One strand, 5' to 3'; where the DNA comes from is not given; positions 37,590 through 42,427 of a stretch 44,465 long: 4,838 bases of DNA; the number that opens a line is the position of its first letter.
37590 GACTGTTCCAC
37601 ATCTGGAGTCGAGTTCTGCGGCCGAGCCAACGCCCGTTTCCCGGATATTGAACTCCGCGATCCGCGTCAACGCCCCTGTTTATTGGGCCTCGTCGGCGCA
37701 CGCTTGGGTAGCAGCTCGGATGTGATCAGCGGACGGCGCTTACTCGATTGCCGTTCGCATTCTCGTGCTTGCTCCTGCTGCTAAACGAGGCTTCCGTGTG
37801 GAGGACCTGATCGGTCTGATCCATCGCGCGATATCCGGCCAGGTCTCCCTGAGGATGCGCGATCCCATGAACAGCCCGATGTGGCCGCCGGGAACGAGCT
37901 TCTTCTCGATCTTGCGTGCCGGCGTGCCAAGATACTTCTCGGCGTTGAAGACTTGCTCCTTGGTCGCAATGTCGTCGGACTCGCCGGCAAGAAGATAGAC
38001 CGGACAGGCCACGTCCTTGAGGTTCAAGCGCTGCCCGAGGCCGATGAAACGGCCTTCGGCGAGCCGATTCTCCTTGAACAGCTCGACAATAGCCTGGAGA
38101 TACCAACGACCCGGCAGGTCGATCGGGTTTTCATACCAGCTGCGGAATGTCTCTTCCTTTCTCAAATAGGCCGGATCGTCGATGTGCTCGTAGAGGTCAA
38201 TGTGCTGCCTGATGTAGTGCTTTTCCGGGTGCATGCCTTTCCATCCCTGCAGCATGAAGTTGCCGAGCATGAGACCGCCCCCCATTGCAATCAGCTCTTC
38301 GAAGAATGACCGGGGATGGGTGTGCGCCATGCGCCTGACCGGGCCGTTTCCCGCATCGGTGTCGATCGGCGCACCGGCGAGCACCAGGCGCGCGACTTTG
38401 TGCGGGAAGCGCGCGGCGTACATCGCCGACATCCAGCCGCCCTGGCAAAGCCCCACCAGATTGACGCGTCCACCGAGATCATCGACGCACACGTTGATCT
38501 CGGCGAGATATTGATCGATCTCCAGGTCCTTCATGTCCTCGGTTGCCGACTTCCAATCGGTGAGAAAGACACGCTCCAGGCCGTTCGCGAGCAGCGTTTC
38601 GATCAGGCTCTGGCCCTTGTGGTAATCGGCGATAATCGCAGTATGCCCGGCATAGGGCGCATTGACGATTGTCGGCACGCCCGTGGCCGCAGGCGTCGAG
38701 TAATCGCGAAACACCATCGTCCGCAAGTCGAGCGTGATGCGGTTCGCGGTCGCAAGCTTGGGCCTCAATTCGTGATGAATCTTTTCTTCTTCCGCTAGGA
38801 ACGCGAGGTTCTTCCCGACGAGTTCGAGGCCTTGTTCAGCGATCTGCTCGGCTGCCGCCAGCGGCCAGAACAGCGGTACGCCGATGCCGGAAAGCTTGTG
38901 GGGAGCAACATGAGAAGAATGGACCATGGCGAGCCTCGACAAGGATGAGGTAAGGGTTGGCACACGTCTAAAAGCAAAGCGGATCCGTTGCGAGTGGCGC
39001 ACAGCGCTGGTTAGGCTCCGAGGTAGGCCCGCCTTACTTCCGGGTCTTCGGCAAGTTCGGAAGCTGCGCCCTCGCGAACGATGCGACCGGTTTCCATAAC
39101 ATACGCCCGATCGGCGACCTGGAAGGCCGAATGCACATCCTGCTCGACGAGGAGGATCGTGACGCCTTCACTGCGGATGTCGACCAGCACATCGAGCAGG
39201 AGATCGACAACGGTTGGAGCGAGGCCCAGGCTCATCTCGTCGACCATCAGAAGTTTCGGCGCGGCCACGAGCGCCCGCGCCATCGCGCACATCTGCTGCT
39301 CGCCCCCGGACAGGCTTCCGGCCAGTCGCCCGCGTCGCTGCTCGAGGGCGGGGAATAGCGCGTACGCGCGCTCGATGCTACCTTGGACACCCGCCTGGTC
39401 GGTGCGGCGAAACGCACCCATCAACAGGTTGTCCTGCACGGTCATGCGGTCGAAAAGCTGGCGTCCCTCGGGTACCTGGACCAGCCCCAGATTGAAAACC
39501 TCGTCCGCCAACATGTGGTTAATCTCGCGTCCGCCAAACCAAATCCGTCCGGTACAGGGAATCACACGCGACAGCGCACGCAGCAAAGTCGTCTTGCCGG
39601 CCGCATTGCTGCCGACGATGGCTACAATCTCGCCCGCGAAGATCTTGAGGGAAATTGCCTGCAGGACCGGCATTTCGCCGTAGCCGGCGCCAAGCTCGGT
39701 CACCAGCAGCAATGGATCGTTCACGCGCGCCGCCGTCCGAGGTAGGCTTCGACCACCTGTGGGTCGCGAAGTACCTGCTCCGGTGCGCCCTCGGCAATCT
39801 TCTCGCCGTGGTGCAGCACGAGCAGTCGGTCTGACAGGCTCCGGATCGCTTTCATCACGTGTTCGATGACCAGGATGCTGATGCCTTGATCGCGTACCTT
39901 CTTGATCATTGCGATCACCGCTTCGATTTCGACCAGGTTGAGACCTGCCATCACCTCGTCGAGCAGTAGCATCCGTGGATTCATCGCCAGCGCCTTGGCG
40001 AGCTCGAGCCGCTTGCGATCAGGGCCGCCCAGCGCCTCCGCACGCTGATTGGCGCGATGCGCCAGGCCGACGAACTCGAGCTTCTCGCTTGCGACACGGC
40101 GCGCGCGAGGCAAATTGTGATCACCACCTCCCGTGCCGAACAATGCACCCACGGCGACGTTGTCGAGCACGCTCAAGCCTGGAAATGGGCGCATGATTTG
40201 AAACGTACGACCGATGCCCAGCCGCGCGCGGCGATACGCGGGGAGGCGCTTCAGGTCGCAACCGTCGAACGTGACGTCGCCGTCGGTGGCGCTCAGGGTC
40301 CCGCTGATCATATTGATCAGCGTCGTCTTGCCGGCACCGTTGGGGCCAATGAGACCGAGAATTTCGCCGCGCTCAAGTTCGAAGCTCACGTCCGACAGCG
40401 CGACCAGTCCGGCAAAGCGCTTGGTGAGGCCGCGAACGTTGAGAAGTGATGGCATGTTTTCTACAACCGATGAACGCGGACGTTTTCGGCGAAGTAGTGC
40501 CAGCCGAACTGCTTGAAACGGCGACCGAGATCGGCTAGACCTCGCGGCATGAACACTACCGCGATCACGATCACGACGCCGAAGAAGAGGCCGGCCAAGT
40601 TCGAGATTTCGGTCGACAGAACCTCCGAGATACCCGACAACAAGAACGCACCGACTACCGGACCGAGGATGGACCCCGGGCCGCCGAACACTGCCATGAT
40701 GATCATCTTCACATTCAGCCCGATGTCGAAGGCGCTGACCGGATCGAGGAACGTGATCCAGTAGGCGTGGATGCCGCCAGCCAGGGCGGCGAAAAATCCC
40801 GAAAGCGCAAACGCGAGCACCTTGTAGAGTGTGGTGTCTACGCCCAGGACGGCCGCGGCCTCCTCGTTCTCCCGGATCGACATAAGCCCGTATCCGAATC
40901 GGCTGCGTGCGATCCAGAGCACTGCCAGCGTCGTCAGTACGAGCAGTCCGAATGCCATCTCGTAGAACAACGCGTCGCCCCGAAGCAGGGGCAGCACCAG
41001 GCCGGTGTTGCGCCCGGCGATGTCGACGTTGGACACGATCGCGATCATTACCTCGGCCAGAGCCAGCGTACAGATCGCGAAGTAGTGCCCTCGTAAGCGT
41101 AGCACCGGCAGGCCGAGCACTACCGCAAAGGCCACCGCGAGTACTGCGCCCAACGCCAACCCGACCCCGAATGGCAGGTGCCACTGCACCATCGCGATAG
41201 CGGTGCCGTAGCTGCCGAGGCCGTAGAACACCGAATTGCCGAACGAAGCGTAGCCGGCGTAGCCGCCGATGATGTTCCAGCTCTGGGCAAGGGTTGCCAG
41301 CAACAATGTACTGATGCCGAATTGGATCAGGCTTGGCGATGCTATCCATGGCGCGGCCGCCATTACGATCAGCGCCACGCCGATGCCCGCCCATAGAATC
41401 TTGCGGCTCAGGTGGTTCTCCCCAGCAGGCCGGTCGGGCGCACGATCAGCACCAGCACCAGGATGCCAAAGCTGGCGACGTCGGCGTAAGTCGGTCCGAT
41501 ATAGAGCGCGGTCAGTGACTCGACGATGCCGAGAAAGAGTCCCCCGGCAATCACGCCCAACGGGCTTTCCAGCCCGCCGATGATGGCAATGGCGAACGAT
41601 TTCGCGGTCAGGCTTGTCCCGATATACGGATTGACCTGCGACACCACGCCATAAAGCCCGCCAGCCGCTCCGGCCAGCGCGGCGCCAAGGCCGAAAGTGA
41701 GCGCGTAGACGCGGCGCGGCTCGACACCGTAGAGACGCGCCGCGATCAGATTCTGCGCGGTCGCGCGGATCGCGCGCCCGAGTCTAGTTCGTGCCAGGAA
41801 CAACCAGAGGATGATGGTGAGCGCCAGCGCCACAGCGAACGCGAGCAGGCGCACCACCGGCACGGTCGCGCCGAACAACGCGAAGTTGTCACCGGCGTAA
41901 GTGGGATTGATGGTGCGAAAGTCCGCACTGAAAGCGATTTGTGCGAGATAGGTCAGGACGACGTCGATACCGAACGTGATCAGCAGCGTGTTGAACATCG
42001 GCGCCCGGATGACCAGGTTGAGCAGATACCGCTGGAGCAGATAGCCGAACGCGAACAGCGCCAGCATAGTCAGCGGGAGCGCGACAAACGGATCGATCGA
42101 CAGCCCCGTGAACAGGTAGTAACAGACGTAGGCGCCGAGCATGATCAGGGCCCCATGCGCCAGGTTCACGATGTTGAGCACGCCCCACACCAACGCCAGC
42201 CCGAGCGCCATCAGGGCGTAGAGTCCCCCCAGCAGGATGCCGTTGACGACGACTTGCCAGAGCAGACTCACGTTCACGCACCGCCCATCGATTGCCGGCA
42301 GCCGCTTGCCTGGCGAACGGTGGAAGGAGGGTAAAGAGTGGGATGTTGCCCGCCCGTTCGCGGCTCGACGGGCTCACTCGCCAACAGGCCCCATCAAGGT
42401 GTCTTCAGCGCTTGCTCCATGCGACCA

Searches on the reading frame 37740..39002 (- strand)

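Call 7: search_protein_families(library=pfam, proteins=[window:37740-39002:-], max_evalue=0.01)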
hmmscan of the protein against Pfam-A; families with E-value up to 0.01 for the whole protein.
window:37740-39002:- (420 aa): 5 families
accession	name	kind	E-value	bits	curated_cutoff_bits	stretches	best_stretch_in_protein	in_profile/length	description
PF11339.14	DUF3141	-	4.3e-17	62.4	29.7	1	109-353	69-319/582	Protein of unknown function (DUF3141)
PF06850.17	PHB_depo_C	-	7.1e-16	58.7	27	1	210-396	1-200/203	PHB de-polymerase C-terminus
PF00561.26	Abhydrolase_1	-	1.2e-10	42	25.8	1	178-378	69-242/245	alpha/beta hydrolase fold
PF12697.13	Abhydrolase_6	-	1.5e-05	26.2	26.3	1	171-377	63-205/217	Alpha/beta hydrolase family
PF01738.24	DLH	-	3.1e-05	24.1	21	0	119-204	41-122/217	Dienelactone hydrolase family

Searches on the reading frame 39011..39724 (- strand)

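Call 7: search_protein_families(library=pfam, proteins=[window:39011-39724:-], max_evalue=0.01)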
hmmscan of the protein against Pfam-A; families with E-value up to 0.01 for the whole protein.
window:39011-39724:- (237 aa): 9 families
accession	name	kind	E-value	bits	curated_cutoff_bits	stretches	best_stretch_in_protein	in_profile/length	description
PF00005.33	ABC_tran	-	9.3e-25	88.3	25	1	21-163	1-134/137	ABC transporter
PF13304.12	AAA_21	-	6.1e-11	43.4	27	2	33-54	1-22/304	AAA domain, putative AbiEii toxin, Type IV TA system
PF09818.15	ABC_ATPase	-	5.8e-05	22.7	23.2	1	29-54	78-102/283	P-loop domain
PF12399.14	BCA_ABC_TP_C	-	0.00064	19.7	25.5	1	218-237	5-24/27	Branched-chain amino acid ATP-binding cassette transporter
PF02463.25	SMC_N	-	0.0013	18.6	40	0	29-84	22-81/220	RecF/RecN/SMC N terminal domain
PF13476.12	AAA_23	-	0.002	19.3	27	1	29-52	17-40/201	AAA domain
PF13481.12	AAA_25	-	0.0026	17.9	27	1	28-66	30-66/195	AAA domain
PF13191.12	AAA_16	-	0.0028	18.6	32.6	1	30-95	21-83/167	AAA ATPase domain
PF13555.12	AAA_29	-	0.0028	17.8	27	1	31-59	23-50/61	P-loop containing region of AAA domain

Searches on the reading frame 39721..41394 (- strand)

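Call 7: search_protein_families(library=pfam, proteins=[window:39721-41394:-], max_evalue=0.01)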
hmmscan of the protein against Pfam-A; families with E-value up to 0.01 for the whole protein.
window:39721-41394:- (557 aa): 6 families
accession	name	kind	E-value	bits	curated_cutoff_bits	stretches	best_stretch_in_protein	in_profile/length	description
PF00005.33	ABC_tran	-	1.6e-28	100.5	25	1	333-482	1-136/137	ABC transporter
PF12399.14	BCA_ABC_TP_C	-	6.1e-11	42.1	25.5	1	531-555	1-25/27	Branched-chain amino acid ATP-binding cassette transporter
PF13476.12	AAA_23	-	0.00082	20.5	27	1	334-368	11-44/201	AAA domain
PF02463.25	SMC_N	-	0.0011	18.9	40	0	345-368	26-49/220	RecF/RecN/SMC N terminal domain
PF13304.12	AAA_21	-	0.0012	19.4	27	1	346-372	2-27/304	AAA domain, putative AbiEii toxin, Type IV TA system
PF13555.12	AAA_29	-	0.0042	17.2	27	0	337-368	16-47/61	P-loop containing region of AAA domain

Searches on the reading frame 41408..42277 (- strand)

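Call 7: search_protein_families(library=pfam, proteins=[window:41408-42277:-], max_evalue=0.01)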
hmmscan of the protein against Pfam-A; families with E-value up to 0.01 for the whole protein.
window:41408-42277:- (289 aa): 1 family
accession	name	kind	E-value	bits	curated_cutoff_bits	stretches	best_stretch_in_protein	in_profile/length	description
PF02653.21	BPD_transp_2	-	2.4e-43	148.6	26.8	1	10-277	2-269/269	Branched-chain amino acid transport system / permease component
